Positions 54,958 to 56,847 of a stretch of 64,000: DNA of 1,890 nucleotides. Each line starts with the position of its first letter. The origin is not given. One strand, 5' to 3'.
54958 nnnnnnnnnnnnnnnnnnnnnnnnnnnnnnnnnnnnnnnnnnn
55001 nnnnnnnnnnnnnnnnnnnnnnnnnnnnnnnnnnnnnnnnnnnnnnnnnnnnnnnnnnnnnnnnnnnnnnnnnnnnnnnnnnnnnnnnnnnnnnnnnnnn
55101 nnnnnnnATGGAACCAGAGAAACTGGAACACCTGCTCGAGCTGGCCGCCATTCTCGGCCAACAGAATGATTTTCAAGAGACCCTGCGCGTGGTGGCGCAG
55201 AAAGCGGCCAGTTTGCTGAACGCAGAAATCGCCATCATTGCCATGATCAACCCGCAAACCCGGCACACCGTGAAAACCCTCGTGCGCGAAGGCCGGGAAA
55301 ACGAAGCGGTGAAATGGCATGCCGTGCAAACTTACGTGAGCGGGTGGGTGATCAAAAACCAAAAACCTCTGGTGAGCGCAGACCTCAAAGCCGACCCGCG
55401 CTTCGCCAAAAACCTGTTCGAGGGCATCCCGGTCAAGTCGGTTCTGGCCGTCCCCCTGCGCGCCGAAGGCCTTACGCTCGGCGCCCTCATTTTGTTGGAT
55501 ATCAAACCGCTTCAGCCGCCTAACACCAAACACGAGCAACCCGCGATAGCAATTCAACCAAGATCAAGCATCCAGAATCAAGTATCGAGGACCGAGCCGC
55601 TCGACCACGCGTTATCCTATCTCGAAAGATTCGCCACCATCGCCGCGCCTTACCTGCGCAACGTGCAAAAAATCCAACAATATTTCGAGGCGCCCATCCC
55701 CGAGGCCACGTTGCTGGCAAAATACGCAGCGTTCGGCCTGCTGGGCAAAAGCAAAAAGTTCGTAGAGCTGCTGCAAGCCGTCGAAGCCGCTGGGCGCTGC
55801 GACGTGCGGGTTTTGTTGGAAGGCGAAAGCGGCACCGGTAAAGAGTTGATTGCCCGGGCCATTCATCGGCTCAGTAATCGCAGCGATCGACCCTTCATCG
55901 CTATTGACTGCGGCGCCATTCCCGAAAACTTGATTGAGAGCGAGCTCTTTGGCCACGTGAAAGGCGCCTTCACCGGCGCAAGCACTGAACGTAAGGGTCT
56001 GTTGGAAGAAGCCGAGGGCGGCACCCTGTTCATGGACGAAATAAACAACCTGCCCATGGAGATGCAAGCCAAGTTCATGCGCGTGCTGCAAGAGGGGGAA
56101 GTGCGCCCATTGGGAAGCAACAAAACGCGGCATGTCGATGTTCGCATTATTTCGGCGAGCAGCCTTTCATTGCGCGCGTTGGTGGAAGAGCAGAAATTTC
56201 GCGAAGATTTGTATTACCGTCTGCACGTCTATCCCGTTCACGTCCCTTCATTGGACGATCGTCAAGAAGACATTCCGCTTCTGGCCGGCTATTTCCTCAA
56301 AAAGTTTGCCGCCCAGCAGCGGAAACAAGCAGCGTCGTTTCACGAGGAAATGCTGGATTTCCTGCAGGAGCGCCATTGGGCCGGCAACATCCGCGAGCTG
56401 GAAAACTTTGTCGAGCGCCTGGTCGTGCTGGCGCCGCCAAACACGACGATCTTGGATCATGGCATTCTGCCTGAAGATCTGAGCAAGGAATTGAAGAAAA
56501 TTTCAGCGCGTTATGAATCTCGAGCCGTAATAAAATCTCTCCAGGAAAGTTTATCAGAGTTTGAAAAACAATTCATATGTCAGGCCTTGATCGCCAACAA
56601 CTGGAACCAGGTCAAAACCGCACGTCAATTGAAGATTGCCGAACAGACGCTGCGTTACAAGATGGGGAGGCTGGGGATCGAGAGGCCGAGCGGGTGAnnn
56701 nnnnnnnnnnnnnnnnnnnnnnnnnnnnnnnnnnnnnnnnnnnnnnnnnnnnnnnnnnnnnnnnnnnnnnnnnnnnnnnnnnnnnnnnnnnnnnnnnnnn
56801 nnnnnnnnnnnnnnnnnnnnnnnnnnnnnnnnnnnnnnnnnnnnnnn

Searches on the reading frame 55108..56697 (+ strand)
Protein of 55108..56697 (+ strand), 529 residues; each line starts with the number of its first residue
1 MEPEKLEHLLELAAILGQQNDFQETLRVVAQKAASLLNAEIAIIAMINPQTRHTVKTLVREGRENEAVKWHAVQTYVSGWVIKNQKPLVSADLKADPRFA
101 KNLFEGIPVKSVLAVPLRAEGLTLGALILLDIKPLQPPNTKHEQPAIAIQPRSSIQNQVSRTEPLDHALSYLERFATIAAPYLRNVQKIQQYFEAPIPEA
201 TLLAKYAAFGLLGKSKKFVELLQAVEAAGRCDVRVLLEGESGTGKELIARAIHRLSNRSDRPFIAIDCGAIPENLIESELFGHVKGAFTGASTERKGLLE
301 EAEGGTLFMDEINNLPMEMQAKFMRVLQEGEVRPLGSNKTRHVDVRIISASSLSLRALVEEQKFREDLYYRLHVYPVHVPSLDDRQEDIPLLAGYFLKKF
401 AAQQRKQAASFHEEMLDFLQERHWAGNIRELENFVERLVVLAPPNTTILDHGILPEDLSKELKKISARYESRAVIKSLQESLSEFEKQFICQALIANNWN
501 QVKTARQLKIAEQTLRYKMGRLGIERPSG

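Call 4: search_protein_families(library=pfam, proteins=[window:55108-56697:+], max_evalue=0.1)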
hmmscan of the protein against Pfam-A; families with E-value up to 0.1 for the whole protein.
window:55108-56697:+ (529 aa): 17 families
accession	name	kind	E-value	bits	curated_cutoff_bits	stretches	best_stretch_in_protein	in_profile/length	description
PF00158.32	Sigma54_activat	-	3e-69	232.4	20.2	1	212-377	2-167/168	Sigma-54 interaction domain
PF14532.12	Sigma54_activ_2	-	8e-23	81.6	25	1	212-382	1-138/138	Sigma-54 interaction domain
PF25601.1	AAA_lid_14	-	6.6e-22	77.6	27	1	384-462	2-78/87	AAA+ ATPase lid domain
PF13185.12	GAF_2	-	1.2e-11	45.4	28.6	1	20-129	2-108/136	GAF domain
PF01590.32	GAF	-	1.4e-11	45.5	22.4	1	21-134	1-112/133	GAF domain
PF02954.25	HTH_8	-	2.5e-09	37.1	22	1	482-521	2-41/42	Bacterial regulatory protein, Fis family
PF07728.20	AAA_5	-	7.9e-08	32.8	22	1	235-348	2-118/139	AAA domain (dynein-related subfamily)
PF07724.20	AAA_2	-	2.3e-06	28.2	27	1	234-363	5-135/166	AAA domain (Cdc48 subfamily)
PF00004.35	AAA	-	0.00015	22.6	21.2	1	235-318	1-72/131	ATPase family associated with various cellular activities (AAA)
PF13556.12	HTH_30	-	0.00099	19.3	27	1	492-522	6-36/59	PucR C-terminal helix-turn-helix domain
PF01078.27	Mg_chelatase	-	0.001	18.9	20.3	0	224-255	14-45/207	Magnesium chelatase, subunit ChlI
PF13191.12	AAA_16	-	0.0034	18.4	32.6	1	212-311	3-104/167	AAA ATPase domain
PF01583.26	APS_kinase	-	0.0089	16.5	21.1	0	234-276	4-46/152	Adenylylsulphate kinase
PF06068.19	TIP49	-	0.013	15.2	23.8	1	218-269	39-86/347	TIP49 P-loop domain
PF13492.12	GAF_3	-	0.024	15.5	27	1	22-129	2-100/129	GAF domain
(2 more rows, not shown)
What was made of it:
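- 55108..56697 (+): GAF / sigma-54 AAA+ activator upstream (context only; not a conserved neighbour). Pfam hits in call 4.
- Checked: The GAF/sigma-54 activator at 55108-56697 is confirmed (call 4).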
